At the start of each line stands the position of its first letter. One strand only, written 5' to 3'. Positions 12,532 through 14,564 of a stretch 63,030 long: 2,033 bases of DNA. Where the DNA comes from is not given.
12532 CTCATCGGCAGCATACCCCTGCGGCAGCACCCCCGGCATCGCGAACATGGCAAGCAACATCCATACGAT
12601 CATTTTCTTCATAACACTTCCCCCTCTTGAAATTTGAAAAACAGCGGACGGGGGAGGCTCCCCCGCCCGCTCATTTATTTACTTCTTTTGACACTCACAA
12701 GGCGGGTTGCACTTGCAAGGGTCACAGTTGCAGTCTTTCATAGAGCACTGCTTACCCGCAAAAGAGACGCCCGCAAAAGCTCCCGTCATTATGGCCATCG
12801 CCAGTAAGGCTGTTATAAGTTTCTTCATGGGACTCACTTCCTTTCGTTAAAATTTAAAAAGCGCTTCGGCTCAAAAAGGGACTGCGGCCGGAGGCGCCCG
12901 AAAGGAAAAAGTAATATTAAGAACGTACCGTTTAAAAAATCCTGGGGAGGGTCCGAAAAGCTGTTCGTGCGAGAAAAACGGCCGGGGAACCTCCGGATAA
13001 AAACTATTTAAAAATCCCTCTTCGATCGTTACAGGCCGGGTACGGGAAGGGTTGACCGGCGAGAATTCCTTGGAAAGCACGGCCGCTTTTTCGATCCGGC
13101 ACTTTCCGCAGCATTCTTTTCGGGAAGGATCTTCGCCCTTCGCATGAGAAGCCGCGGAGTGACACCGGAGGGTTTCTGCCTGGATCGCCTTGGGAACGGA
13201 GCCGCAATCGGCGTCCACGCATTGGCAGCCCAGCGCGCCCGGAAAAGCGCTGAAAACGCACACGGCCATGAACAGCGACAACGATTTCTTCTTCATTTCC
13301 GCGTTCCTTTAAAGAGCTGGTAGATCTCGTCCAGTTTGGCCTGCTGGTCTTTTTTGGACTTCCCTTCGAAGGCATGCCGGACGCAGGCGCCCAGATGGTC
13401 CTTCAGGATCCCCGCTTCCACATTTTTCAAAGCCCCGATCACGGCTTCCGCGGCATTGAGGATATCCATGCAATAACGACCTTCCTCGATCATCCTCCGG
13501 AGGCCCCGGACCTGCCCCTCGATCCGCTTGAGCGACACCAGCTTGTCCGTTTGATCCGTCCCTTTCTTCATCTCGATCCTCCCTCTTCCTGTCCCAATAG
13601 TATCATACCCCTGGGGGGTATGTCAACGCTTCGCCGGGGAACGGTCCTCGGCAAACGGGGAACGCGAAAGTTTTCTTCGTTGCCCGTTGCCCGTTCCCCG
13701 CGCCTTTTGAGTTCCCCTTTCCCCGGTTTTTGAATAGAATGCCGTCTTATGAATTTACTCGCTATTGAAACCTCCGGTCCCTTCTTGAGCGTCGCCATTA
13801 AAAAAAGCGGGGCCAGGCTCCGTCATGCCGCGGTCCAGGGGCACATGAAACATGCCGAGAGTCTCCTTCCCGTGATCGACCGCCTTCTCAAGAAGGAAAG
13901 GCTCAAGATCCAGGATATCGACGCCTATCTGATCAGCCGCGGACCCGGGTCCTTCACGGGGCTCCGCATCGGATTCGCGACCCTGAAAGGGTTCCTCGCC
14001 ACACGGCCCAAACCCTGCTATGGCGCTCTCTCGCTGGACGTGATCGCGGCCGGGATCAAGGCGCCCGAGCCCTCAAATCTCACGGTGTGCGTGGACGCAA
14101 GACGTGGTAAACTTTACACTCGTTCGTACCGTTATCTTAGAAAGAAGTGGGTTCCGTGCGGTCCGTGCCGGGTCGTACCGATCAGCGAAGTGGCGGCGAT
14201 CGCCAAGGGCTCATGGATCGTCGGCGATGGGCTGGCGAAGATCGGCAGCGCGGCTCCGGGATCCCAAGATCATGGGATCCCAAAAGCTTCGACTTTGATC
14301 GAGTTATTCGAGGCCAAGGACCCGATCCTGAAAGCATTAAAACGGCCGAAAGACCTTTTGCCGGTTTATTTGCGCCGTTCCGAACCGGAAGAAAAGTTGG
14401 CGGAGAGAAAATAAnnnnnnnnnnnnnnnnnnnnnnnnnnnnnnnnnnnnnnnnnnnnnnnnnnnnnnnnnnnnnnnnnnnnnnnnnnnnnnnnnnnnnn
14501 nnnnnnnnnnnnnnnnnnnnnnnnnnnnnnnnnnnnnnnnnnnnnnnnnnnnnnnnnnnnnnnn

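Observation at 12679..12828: Unannotated signal-peptide-bearing metallothionein-like peptide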

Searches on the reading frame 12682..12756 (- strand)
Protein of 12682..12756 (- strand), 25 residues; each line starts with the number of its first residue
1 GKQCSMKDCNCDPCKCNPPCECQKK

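Call 32: search_solved_structures(query=window:12682-12756:-, max_evalue=10, show_alignments=3)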
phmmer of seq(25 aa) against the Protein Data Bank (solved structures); distinct sequences matched with E-value up to 10: 1.
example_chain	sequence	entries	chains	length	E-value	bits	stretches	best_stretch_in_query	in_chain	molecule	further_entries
1jjd_A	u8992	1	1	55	9.3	10.1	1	6-18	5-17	METALLOTHIONEIN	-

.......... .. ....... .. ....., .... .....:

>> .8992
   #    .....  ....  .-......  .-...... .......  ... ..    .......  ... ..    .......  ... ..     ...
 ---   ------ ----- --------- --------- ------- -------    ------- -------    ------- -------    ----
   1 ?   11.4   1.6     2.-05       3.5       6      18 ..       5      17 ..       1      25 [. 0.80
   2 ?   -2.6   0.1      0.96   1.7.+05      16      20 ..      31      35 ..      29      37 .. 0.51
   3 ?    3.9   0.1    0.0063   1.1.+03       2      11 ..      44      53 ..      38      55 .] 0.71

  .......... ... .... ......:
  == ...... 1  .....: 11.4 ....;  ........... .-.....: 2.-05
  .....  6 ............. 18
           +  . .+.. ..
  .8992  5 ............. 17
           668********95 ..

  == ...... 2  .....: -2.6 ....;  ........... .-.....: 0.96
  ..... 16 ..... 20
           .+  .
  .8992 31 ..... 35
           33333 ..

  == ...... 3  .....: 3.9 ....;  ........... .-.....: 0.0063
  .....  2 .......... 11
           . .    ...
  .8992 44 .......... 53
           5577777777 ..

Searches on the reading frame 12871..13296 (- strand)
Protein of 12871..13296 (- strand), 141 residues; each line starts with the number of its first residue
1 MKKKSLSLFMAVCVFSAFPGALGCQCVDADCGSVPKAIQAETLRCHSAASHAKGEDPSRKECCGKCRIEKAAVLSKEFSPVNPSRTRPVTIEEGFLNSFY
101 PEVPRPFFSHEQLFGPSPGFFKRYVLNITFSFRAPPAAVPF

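Call 3: search_protein_families(library=pfam, proteins=[window:12871-13296:-], max_evalue=0.1)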
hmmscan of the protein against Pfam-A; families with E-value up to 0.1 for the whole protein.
window:12871-13296:- (141 aa): 0 families

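Call 9: search_protein_families(library=ncbifam, proteins=[window:12871-13296:-], max_evalue=1)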
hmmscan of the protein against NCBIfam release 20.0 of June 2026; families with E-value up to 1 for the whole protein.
window:12871-13296:- (141 aa): 0 families

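Call 30: list_cluster_members(proteins=[window:12682-12828:-, P0001, P0002, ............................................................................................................, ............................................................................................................, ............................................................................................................, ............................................, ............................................, window:12871-13296:-, window:12256-12612:-])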
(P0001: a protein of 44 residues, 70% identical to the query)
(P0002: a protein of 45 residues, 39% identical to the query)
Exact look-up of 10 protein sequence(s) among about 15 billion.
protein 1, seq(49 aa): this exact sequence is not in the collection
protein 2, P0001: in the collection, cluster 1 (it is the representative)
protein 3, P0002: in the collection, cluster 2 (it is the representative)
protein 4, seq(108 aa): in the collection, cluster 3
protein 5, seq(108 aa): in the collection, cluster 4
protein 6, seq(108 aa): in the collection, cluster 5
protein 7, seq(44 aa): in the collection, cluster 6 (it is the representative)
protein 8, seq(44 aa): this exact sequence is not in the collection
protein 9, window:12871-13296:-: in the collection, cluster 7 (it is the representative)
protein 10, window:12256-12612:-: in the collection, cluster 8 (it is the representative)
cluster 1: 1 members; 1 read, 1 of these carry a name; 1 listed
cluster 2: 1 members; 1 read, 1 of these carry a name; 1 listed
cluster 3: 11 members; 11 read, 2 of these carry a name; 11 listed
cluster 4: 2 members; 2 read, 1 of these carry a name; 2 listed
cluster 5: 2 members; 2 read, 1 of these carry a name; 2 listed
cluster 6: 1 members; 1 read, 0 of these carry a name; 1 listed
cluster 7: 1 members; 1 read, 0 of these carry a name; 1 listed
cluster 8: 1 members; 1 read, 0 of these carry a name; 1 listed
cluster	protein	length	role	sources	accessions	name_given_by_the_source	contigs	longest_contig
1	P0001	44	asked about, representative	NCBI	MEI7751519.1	MAG: hypothetical protein WCJ71_05430 [Candidatus Omnitrophota bacterium]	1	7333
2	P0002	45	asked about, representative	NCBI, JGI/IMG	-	hypothetical protein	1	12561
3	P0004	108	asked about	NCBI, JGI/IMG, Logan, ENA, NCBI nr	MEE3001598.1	MAG: hypothetical protein VX908_02755 [Planctomycetota bacterium] | hypothetical protein [Planctomycetota bacterium]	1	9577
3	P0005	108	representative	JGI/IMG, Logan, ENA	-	-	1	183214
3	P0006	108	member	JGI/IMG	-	hypothetical protein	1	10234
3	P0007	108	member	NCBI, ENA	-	-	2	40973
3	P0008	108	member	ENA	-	-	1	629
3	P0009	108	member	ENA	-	-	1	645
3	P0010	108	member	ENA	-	-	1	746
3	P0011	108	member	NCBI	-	-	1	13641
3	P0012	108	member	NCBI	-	-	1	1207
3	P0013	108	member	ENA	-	-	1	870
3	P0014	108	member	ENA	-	-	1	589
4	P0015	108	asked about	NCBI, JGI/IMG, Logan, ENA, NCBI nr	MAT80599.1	MAG: hypothetical protein CMJ29_03010 [Phycisphaerae bacterium] | hypothetical protein [Phycisphaerae bacterium]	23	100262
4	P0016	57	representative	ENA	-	-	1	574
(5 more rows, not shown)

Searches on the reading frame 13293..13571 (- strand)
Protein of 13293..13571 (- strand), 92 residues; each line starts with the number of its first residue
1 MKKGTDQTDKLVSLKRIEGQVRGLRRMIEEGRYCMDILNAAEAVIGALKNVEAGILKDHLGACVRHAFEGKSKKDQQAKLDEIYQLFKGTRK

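Call 3: search_protein_families(library=pfam, proteins=[window:13293-13571:-], max_evalue=0.1)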
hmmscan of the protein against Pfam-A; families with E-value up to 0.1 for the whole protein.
window:13293-13571:- (92 aa): 2 families
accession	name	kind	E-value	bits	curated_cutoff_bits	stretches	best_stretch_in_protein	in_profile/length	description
PF02583.22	Trns_repr_metal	-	6.4e-24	84.6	22.8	1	9-88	4-77/78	Metal-sensitive transcriptional repressor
PF01576.24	Myosin_tail_1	-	0.042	12.1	38.1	1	8-82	794-865/1081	Myosin tail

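Call 9: search_protein_families(library=ncbifam, proteins=[window:13293-13571:-], max_evalue=1)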
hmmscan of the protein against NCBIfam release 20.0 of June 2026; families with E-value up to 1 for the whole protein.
window:13293-13571:- (92 aa): 4 families
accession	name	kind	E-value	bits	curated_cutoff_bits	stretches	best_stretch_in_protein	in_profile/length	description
NF052430.1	repress_RicR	exception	3.1e-18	66.2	175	1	13-82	14-82/93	copper-sensing transcriptional repressor RicR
NF008464.0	PRK11352.1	equivalog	3.9e-08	33.6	133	1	9-86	10-85/91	formaldehyde-responsive transcriptional repressor FrmR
NF011613.0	PRK15039.1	equivalog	6.3e-07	30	138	1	14-72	15-73/90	Ni(II)/Co(II)-binding transcriptional repressor RcnR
NF010672.0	PRK14069.1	equivalog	0.065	13.5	123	1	18-77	32-84/95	exodeoxyribonuclease VII small subunit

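Call 53: search_solved_structures(query=window:13293-13571:-, max_evalue=0.001, show_alignments=4)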
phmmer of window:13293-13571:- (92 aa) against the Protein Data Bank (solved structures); distinct sequences matched with E-value up to 0.001: 10.
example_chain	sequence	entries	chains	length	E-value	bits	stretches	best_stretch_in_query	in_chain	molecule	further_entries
4m1p_A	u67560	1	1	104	2.3e-13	53.2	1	11-86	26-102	Copper-sensitive operon repressor (CsoR)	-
4adz_A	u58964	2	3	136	5.1e-12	49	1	8-82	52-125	CSOR | COPPER SENSITIVE OPERON REPRESSOR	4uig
5fmn_A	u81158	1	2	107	3.1e-11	46.4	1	8-83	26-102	INRS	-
7mq1_A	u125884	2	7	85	2e-08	37.5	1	10-76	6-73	Copper-sensing transcriptional repressor csoR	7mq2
7mq3_A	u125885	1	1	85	5.5e-08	36.1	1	10-76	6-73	Copper-sensing transcriptional repressor csoR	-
6ahx_A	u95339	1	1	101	2.7e-07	33.9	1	13-70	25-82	Putative cytosolic protein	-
5lcy_A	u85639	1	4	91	4.1e-06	30.1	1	8-88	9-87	Frmr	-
2hh7_A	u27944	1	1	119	5.4e-06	29.7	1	11-71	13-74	Hypothetical protein CsoR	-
3aai_A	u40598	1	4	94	2.3e-05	27.7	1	16-70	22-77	Copper homeostasis operon regulatory protein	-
5lbm_A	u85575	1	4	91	0.00044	23.6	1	10-62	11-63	Transcriptional repressor FrmR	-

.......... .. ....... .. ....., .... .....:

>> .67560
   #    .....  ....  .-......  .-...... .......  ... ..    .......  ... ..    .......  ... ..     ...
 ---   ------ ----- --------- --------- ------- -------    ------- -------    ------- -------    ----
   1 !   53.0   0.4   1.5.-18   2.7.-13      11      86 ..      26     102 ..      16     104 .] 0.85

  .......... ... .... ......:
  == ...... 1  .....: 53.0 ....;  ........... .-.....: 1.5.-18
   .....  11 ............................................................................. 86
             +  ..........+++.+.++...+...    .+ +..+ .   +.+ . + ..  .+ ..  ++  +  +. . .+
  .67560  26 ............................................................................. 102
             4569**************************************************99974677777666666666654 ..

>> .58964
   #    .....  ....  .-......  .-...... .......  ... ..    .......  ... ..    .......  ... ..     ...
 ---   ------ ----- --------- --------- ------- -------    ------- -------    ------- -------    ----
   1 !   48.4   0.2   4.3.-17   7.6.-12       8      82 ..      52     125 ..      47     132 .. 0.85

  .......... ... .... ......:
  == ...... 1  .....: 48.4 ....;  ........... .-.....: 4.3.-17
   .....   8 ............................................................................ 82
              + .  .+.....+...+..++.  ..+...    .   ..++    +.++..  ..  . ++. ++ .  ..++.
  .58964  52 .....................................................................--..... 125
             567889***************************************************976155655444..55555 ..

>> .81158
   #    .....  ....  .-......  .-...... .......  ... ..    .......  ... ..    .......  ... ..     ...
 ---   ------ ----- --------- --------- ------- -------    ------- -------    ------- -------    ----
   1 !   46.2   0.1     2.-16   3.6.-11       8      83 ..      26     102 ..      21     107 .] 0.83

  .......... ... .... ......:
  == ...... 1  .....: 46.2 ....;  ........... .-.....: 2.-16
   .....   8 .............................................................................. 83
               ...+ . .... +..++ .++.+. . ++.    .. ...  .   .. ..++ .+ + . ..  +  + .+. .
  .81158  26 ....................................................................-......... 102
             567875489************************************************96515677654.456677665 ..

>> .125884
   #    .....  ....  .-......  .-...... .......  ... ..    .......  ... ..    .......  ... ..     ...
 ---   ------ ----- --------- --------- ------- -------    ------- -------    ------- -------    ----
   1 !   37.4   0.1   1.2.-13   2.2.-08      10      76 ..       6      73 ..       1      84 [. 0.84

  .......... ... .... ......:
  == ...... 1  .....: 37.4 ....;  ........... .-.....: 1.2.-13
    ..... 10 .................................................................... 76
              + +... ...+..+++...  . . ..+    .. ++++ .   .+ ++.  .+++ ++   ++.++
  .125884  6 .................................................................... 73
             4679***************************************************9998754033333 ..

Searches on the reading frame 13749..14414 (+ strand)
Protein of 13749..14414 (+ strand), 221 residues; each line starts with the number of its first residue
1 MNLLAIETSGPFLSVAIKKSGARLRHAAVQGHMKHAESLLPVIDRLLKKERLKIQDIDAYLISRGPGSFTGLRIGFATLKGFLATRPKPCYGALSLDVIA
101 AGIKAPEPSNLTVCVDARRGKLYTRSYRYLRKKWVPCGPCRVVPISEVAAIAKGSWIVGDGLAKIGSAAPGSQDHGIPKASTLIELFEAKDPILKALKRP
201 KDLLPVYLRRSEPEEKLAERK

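Call 3: search_protein_families(library=pfam, proteins=[window:13749-14414:+], max_evalue=0.1)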
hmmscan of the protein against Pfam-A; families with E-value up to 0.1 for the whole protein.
window:13749-14414:+ (221 aa): 1 family
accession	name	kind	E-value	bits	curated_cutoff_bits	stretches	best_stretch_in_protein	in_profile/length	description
PF00814.31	TsaD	-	4.4e-20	72.9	24.8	1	34-134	28-133/264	tRNA N6-adenosine threonylcarbamoyltransferase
